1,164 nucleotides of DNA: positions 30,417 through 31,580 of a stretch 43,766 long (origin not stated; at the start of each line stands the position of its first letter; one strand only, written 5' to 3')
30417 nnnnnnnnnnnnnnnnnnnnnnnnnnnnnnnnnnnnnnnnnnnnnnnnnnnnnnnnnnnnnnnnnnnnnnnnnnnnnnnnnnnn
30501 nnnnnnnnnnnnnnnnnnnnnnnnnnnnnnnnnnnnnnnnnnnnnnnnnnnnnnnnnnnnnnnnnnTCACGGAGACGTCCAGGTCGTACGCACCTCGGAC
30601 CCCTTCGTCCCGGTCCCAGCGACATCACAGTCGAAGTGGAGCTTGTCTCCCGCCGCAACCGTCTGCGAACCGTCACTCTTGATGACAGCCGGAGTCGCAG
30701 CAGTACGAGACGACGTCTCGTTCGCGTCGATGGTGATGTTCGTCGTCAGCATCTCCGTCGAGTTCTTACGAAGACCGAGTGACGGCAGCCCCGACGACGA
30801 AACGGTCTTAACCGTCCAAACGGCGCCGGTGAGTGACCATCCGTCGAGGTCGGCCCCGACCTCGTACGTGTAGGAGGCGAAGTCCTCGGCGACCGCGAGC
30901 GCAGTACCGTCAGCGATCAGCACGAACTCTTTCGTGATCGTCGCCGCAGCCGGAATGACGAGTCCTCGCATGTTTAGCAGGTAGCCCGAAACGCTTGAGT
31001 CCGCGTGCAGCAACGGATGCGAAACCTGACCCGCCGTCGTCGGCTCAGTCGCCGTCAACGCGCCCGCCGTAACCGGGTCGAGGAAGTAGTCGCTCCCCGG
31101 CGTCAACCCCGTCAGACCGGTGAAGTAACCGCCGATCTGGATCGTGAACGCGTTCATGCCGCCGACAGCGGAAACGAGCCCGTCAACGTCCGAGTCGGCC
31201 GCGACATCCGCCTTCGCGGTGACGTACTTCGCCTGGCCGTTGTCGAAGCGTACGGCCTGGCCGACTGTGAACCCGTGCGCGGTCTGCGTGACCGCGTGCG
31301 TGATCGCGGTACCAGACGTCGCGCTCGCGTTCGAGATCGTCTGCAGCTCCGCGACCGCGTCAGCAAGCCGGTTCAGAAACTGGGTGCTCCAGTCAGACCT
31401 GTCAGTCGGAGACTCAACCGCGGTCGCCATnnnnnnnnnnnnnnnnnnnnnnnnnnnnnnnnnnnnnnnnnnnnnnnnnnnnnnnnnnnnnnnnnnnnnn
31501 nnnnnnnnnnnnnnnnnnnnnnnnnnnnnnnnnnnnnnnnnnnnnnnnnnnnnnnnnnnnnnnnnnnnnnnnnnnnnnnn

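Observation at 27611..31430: Accessory island between terminase and portal with an opposite-strand SAM methyltransferase and an exported beta-helix protein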

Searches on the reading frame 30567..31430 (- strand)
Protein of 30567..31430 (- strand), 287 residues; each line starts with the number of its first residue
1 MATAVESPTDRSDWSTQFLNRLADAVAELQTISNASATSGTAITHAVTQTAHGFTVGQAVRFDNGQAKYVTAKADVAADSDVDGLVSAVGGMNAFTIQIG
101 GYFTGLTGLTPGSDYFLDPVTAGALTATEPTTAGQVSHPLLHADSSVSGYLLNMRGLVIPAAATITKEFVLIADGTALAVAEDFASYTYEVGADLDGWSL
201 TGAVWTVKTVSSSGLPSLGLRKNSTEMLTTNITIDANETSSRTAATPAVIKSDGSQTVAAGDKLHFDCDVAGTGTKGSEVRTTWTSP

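Call 3: search_protein_families(library=pfam, proteins=[window:30567-31430:-], max_evalue=0.1)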
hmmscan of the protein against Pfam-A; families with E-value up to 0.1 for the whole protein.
window:30567-31430:- (287 aa): 0 families

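Call 4: search_protein_families(library=phrogs, proteins=[window:30567-31430:-], max_evalue=0.01)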
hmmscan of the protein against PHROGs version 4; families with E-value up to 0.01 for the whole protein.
window:30567-31430:- (287 aa): 0 families

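Call 24: find_homologous_proteins(query=window:30567-31430:-)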
Query window:30567-31430:- (287 aa): 145 proteins with E <= 0.001 among 7731 candidates; the best 120 are listed.
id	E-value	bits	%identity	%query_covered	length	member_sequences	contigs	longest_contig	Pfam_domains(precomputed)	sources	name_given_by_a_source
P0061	1.0e-177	607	100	100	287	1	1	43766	-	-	-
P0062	4.2e-106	372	71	88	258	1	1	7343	-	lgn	-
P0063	1.6e-103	364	74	85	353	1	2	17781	-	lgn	-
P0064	3.9e-84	300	66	84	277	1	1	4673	-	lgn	-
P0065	7.3e-77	277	61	89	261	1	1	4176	-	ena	-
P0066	2.0e-70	256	55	95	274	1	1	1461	-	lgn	-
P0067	5.0e-68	248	56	85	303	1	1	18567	-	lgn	-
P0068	4.4e-61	225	56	81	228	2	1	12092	-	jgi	jgi:hypothetical protein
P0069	6.6e-54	201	48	83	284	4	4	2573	-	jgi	jgi:hypothetical protein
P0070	1.2e-53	201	51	80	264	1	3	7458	-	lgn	-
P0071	7.2e-46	175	48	82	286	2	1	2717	-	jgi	-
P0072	9.0e-45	171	48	87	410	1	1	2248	-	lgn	-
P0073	7.8e-42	162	41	66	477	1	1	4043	-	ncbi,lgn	-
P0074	4.3e-38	150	44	82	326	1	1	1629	-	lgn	-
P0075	2.6e-36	144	66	41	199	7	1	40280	-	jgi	jgi:hypothetical protein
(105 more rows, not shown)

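Call 25: find_encoding_contigs(protein=P0063, flank=10000, max_places=2)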
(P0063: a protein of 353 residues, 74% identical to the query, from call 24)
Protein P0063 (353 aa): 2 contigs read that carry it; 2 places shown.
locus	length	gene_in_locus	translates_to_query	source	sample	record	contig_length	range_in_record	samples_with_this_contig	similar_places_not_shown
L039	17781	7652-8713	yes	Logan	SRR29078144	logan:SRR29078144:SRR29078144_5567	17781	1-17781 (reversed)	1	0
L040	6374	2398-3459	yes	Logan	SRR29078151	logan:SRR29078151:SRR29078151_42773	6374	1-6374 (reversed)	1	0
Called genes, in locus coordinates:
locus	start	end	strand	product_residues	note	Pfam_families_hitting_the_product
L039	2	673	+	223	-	?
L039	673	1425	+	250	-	PF25310:VG15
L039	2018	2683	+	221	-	-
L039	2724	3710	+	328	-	PF25209:Phage_capsid_4 (weak)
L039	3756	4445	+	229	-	-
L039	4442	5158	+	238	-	-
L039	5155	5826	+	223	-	-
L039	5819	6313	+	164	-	PF02585:PIG-L (weak)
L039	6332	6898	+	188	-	PF02353:CMAS (weak), PF13489:Methyltransf_23, PF13649:Methyltransf_25 (weak), PF08241:Methyltransf_11 (weak), PF08242:Methyltransf_12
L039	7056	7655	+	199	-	PF08889:WbqC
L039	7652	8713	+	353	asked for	-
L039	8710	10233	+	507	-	-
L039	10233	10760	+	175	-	-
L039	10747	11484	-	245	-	PF01135:PCMT (weak), PF05050:Methyltransf_21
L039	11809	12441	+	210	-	-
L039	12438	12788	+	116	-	-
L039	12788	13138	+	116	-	-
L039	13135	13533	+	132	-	-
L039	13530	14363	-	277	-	PF13392:HNH_3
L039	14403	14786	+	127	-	-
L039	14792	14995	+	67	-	-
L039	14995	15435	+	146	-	-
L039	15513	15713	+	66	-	-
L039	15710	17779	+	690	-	?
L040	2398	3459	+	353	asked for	-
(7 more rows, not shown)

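Call 26: find_encoding_contigs(protein=P0067, flank=10000, max_places=2)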
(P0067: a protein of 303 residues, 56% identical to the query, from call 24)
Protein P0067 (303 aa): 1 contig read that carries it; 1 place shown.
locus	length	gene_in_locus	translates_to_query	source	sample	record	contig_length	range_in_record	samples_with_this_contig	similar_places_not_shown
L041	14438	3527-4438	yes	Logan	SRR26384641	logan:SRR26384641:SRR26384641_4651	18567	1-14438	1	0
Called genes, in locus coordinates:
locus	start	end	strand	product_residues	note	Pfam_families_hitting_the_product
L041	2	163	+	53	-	?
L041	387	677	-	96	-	-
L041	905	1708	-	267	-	-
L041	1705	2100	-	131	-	-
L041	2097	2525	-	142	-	-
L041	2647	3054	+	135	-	-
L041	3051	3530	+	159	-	-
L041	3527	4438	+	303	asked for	-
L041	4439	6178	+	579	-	PF17957:Big_7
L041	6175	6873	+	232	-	-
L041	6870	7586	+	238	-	PF01183:Glyco_hydro_25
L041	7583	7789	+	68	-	-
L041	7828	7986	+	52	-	-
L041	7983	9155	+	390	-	-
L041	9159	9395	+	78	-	-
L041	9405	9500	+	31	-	-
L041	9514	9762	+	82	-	-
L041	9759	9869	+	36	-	-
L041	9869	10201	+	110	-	-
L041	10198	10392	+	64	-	-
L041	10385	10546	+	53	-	-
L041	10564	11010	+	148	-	-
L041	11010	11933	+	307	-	-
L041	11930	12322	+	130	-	-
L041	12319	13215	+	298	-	-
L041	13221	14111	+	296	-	-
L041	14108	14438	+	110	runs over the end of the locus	-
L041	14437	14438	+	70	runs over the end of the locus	-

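Call 27: find_encoding_contigs(protein=P0068, flank=10000, max_places=2)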
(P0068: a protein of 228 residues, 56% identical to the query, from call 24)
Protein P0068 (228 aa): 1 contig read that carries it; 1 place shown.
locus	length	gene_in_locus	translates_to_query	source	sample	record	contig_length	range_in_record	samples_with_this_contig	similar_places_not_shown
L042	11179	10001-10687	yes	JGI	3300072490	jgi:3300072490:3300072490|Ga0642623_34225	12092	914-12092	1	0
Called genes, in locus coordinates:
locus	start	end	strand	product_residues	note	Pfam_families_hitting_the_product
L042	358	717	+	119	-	PF13443:HTH_26 (weak), PF27520:SP15_N (weak)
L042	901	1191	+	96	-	-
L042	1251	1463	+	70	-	-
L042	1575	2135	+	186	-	PF00589:Phage_integrase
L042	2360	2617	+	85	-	-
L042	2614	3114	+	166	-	PF04055:Radical_SAM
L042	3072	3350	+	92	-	-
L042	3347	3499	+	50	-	-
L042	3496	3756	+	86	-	-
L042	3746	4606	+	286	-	-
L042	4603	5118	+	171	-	-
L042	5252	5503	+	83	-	-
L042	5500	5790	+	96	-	-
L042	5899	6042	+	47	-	-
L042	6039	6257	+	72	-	-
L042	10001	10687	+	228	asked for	-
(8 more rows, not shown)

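Call 40: search_protein_families(library=ncbifam, proteins=[window:30567-31430:-], max_evalue=0.01)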
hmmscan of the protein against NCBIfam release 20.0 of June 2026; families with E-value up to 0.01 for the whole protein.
window:30567-31430:- (287 aa): 0 families

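Call 64: search_protein_families(library=pfam, proteins=[L039:8710-10233:+, L041:6175-6873:+], max_evalue=0.01)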
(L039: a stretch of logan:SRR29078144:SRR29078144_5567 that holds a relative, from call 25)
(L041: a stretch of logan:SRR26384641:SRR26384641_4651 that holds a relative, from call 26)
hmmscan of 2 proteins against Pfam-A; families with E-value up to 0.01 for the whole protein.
L039:8710-10233:+ (507 aa): 0 families

L041:6175-6873:+ (232 aa): 0 families

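Call 82: search_solved_structures(query=window:30567-31430:-, max_evalue=1)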
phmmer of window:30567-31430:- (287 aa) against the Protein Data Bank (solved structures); distinct sequences matched with E-value up to 1: 9.
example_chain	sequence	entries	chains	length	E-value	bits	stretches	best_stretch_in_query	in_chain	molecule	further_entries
7y6s_A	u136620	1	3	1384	0.43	13.5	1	3-98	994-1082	Spike glycoprotein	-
7w6m_A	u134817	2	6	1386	0.43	13.5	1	3-99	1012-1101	Spike glycoprotein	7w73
7y6t_A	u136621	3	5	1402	0.44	13.4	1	3-98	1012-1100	Spike glycoprotein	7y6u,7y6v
8sx3_H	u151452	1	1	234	0.47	13.3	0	95-152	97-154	10E8 Fab heavy chain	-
5jny_A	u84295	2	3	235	0.47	13.3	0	95-152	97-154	10E8 Heavy Chain | 10E8 FAB HEAVY CHAIN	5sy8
4g6f_H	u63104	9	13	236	0.47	13.3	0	95-151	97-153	10E8 Heavy Chain | 10E8 Fab Heavy Chain | Antibody 10E8 FAB HEAVY CHAIN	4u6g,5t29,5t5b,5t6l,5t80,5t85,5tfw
8v2e_A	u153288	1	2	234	0.49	13.3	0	95-151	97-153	Antibody 10E8 FAB HEAVY CHAIN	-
5ghw_H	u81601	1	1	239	0.5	13.3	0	95-154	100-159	FAB 10E8 HEAVY CHAIN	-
5iq7_H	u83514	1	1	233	0.5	13.2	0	95-151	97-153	10E8-S74W Heavy Chain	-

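Call 85: search_solved_structures(query=A3, max_evalue=1, show_alignments=1)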
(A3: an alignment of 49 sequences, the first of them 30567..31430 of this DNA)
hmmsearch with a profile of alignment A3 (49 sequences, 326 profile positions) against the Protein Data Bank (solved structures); distinct sequences matched with E-value up to 1: 5.
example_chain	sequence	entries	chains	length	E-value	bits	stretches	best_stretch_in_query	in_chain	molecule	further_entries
2i74_A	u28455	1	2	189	0.078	15.4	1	216-319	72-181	PNGase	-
2g9f_A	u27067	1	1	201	0.19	14.2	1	216-318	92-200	peptide N-glycanase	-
6oz9_H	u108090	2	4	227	0.19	14.1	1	154-282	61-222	EBOV-520 Fab heavy chain | rEBOV-520 Fab heavy chain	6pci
2g9g_A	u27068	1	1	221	0.23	13.8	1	216-318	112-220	peptide N-glycanase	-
3r4k_A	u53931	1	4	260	0.93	11.9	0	128-168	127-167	Transcriptional regulator, IclR family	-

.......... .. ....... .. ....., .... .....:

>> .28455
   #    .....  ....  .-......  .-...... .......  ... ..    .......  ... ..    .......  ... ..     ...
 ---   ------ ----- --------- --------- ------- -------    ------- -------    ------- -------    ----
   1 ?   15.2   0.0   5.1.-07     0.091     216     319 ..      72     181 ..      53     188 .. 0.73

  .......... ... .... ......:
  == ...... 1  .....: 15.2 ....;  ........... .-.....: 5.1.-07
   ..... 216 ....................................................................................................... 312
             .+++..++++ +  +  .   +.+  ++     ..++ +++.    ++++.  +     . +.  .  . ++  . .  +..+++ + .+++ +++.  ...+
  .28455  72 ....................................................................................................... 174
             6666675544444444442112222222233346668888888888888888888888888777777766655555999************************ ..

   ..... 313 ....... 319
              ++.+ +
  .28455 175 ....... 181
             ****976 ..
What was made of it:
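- Tried and rejected: A profile of p287 homologues gave only E 0.08 to the PNGase sugar-binding domain (call 85).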

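Call 86: search_protein_families(library=pfam, alignment_id=A3, max_evalue=0.001)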
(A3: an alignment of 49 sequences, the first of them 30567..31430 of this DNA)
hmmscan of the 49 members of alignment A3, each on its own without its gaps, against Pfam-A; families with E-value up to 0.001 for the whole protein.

A. member 1, window:30567-31430:- (287 aa): 0 families

B. families by the number of members that match (of 49 scanned): 8 families
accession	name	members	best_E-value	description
PF01391.23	Collagen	2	2.3e-26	Collagen triple helix repeat (20 copies)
PF07484.17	Collar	2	3.2e-20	Phage Tail Collar Domain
PF10983.13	DUF2793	2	1.7e-15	Protein of unknown function (DUF2793)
PF24146.1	K1-lyase_C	1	4.6e-12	K1 capsule-specific polysaccharide lyase, C-terminal domain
PF18454.7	Mtd_N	1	2.4e-11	Major tropism determinant N-terminal domain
PF03406.18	Phage_fiber_2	1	2.2e-09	Phage tail fibre repeat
PF19264.4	DUF5907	1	3e-07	Repeat of unknown function (DUF5907)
PF02839.19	CBM_5_12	1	1.2e-06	Carbohydrate-binding module family 5/12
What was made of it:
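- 30567..31430 (-): p287, a tail-fibre-like protein. The N-terminal ~40 aa are variable. The central domain (~40-150) and the C-terminal beta-sandwich-like domain (~165-287) are conserved. Partners carry Collagen, Collar, DUF2793, Mtd_N, Phage_fiber_2, K1-lyase_C and CBM_5_12 (calls 24, 86).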

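Call 89: find_encoding_contigs(protein=P0062, flank=8000, max_places=2)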
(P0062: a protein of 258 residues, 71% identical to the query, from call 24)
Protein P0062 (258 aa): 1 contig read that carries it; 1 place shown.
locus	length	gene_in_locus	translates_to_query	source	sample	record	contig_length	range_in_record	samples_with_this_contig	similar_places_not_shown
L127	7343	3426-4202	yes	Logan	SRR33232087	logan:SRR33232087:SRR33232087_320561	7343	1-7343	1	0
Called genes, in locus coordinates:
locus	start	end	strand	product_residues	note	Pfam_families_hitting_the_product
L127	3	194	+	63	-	?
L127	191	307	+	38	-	-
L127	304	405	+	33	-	-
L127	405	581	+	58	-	-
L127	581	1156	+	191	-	-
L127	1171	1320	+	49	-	-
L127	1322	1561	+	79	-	-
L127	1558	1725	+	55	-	-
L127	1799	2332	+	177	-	-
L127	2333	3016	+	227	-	-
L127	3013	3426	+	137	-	-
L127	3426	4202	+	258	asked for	-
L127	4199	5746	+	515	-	-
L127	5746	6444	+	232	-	-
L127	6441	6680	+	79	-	-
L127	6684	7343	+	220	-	?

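Call 90: find_encoding_contigs(protein=P0070, flank=8000, max_places=2)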
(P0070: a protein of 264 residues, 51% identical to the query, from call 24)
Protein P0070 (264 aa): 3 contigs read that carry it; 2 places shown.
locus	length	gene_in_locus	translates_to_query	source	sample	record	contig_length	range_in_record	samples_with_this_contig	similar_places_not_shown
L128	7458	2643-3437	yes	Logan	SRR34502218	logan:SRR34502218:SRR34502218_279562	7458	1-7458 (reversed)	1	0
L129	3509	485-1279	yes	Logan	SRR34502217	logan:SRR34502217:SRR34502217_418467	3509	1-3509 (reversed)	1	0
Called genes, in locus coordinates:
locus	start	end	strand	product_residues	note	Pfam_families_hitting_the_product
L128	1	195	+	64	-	?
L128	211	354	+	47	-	-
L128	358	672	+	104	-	-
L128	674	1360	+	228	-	-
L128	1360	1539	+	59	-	-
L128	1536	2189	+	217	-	-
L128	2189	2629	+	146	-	-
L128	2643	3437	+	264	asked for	-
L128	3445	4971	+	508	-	PF17957:Big_7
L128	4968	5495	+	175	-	-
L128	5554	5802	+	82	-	-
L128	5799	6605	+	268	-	PF07484:Collar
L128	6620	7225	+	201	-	-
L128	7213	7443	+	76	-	-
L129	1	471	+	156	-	?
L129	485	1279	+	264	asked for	-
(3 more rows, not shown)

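Call 104: find_related_loci(query=A4, collection=metagenome_contigs, flank=7000)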
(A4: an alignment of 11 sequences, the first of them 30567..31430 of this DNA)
Query A4 (287 aa) in metagenome_contigs; peptide patterns used: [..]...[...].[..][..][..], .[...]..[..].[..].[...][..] (x = any residue, [..] = any of these).
141 stretches matched a pattern; 46 encode a relative of the query (tblastn E <= 1e-3); 46 distinct loci.
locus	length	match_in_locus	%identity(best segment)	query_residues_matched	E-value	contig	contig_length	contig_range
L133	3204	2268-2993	47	40-275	9e-52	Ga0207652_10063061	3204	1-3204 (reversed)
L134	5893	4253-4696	46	16-156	9e-30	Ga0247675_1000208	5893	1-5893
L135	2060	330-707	48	152-285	2e-28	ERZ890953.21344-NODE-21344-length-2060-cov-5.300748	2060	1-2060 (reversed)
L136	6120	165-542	47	163-287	1e-24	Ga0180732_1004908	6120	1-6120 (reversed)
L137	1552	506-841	52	169-281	2e-24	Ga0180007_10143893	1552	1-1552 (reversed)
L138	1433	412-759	48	171-287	8e-24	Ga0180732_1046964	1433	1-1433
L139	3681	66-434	44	166-287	4e-23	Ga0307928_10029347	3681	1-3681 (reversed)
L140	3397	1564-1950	42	159-287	7e-23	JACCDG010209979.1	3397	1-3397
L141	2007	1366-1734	45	166-287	1e-22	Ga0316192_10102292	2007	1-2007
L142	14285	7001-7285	50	183-284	2e-22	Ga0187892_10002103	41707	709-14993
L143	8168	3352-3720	46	166-287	2e-22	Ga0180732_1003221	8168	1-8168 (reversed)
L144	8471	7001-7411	38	145-280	5e-22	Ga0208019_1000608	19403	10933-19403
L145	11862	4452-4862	38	145-280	6e-22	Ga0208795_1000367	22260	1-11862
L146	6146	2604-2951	44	166-280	1e-21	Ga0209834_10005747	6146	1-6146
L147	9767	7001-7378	46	164-287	2e-21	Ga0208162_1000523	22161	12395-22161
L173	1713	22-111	63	258-287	6e-8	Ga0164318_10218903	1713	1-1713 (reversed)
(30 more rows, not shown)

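Call 108: search_protein_families(library=pfam, proteins=[L173:123-1628:+, L140:1962-2729:+, L128:5799-6605:+, L128:6620-7225:+, L127:5746-6444:+, L039:10747-11484:-, L127:4199-5746:+], max_evalue=0.01)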
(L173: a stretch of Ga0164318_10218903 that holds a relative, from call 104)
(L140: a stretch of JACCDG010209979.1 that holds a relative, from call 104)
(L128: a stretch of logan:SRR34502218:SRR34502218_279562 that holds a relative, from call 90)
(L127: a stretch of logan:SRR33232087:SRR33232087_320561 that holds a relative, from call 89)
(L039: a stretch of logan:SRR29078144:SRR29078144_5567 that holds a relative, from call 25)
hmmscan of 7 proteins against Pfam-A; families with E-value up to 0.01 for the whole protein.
L173:123-1628:+ (501 aa): 0 families

L140:1962-2729:+ (255 aa): 1 family
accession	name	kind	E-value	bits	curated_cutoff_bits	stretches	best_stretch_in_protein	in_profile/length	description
PF23148.1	Gp77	-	0.0074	17.2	27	0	166-252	3-83/84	Podophage GP4 fiber-tail adaptor protein gp77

L128:5799-6605:+ (268 aa): 1 family
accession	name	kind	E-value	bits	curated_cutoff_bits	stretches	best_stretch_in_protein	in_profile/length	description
PF07484.17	Collar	-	4.4e-10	39.8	24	1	124-178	5-56/57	Phage Tail Collar Domain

L128:6620-7225:+ (201 aa): 1 family
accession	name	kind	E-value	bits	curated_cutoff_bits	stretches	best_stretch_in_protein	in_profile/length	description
PF01510.30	Amidase_2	-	1.9e-09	38.4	26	1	35-170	2-129/131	N-acetylmuramoyl-L-alanine amidase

L127:5746-6444:+ (232 aa): 0 families

L039:10747-11484:- (245 aa): 4 families
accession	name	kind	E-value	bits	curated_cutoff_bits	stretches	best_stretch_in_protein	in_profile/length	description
PF05050.19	Methyltransf_21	-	3.1e-18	66.9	22.7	1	31-194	1-172/173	Methyltransferase FkbM domain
PF01135.25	PCMT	-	1.6e-05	25.2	20.3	1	19-83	69-131/210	Protein-L-isoaspartate(D-aspartate) O-methyltransferase (PCMT)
PF02475.24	TRM5-TYW2_MTfase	-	0.00012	22.5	28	1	19-79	30-89/164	TRM5/TYW2 methyltransferase domain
PF05575.17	V_cholerae_RfbT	-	0.0073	16.1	27.9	0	23-155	77-208/286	Vibrio cholerae RfbT protein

L127:4199-5746:+ (515 aa): 0 families
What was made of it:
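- In L041, L127 and L128 the module lies next to Collar-domain fibre genes and lysis cassettes, the canonical tail-fibre position (calls 26, 89, 90, 108). A second, unrelated FkbM methyltransferase lies antisense next to the same module in L039 (calls 25, 108).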

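Call 111: search_dna_similar(query=window:30567-31430:-, collection=phages, mode=protein, max_rows=15)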
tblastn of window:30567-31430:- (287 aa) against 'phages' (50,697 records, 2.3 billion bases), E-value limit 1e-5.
Records with a match: 3; places in all: 3; records where one place covers at least 80% of the query: 0.
Best place of each record, by identity: <60% 3.
By first word of the organism name: Planktothrix 2; Synechococcus 1.
By host as written in the record: Synechococcus sp. 1; - 1; Planktothricoides raciborskii 1.
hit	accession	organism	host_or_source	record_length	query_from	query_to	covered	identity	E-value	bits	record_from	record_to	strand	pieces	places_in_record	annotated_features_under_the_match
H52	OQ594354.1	Synechococcus phage MinM2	Synechococcus sp.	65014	211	280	24%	42.9%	3e-6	54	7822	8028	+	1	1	hypothetical protein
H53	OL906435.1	Planktothrix phage Pag-Yong1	Planktothrix agardhii FACHB-1261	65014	211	280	24%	42.9%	3e-6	54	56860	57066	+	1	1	putative CARDB-containing protein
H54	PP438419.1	Planktothrix phage Pra-JY27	Planktothricoides raciborskii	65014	211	280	24%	42.9%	3e-6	54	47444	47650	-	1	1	hypothetical protein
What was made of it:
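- Tried and rejected: p287 against phages: only a 70-residue match in cyanophages (call 111).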
